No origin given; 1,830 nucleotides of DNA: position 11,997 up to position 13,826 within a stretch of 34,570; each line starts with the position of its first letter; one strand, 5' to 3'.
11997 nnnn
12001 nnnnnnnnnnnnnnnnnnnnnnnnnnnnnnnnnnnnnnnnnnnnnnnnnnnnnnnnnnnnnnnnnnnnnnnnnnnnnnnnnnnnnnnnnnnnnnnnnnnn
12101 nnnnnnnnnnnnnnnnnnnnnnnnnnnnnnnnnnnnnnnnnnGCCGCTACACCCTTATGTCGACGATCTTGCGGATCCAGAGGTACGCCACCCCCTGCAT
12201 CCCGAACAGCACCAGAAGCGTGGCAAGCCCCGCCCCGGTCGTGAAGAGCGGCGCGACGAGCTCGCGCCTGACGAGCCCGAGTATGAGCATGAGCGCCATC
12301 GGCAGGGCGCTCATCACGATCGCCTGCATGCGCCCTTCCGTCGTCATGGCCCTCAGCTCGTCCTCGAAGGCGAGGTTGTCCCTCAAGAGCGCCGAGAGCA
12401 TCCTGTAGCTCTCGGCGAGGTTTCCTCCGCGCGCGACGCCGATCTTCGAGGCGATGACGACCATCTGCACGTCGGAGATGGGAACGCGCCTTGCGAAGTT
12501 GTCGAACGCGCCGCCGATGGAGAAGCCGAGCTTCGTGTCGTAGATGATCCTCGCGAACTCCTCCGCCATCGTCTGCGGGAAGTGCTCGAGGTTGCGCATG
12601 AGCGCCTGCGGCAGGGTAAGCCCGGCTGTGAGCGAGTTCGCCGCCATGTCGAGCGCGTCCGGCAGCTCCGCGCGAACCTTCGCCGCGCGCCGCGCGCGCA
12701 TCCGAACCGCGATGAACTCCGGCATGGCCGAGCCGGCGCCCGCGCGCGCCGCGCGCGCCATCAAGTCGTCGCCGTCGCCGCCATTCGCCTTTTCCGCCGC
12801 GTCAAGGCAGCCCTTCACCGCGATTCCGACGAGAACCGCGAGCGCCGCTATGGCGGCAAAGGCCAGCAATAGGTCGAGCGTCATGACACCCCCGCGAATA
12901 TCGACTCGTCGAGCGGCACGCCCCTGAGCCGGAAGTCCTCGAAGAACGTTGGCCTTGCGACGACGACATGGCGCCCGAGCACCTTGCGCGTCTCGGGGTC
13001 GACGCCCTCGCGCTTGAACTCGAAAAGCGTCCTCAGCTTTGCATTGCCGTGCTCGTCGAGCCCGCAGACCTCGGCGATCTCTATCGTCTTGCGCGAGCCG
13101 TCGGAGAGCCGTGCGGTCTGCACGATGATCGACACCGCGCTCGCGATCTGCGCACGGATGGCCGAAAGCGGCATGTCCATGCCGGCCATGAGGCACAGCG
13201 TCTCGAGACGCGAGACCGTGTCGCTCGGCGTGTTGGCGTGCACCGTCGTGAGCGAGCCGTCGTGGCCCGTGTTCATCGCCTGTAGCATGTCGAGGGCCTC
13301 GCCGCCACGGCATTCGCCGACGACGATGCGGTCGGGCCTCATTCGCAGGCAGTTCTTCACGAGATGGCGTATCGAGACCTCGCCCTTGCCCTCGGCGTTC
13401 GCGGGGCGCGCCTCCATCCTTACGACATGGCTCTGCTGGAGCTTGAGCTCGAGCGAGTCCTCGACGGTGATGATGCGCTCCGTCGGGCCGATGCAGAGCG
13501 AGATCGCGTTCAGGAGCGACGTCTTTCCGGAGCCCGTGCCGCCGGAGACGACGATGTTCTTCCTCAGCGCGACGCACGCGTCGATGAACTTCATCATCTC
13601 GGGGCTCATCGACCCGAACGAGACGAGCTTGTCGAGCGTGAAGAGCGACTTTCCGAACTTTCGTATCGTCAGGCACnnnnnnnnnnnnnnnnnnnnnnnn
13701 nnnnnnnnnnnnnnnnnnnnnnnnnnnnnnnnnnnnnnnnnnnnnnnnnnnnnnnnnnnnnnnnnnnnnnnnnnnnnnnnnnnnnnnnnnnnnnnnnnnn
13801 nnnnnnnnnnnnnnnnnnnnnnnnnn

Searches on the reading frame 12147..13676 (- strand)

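Call 12: search_protein_families(library=pfam, proteins=[window:12147-13676:-], max_evalue=0.01)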
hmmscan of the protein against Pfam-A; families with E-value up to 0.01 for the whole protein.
window:12147-13676:- (509 aa): 1 family
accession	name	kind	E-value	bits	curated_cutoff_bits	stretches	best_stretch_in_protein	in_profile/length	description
PF00482.28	T2SSF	-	1.2e-10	41.9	25.2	1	342-466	2-123/125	Type II secretion system (T2SS), protein F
